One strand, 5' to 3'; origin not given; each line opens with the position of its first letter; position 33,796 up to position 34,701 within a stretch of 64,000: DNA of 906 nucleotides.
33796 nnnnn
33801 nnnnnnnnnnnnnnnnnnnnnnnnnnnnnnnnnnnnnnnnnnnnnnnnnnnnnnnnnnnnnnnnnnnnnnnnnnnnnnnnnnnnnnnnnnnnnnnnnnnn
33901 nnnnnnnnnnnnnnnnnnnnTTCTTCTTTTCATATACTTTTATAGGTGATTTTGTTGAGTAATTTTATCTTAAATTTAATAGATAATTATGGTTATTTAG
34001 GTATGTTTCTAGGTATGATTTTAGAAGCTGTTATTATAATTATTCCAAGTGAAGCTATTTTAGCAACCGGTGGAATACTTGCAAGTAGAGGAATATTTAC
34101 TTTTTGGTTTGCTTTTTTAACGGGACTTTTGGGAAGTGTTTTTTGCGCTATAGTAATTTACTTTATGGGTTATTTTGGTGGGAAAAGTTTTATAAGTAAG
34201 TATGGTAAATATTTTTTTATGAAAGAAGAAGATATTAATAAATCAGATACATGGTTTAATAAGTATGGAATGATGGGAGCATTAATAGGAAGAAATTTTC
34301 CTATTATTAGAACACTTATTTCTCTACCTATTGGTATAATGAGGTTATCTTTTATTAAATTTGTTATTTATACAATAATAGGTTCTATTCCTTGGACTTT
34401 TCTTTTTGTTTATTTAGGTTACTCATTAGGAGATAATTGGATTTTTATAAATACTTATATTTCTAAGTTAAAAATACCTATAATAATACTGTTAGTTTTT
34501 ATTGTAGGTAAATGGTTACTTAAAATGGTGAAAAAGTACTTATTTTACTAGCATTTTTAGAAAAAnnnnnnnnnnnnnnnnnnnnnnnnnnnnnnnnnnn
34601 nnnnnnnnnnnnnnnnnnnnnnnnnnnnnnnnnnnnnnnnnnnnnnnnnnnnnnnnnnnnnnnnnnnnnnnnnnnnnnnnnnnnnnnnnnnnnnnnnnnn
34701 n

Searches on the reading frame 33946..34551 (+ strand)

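Call 69: search_protein_families(library=pfam, proteins=[window:33946-34551:+], max_evalue=0.00001)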
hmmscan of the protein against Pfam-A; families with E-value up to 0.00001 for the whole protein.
window:33946-34551:+ (201 aa): 1 family
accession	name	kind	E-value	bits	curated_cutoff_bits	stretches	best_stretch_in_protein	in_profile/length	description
PF09335.16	VTT_dom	-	2.9e-24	86.3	33.9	1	33-160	1-123/123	VTT domain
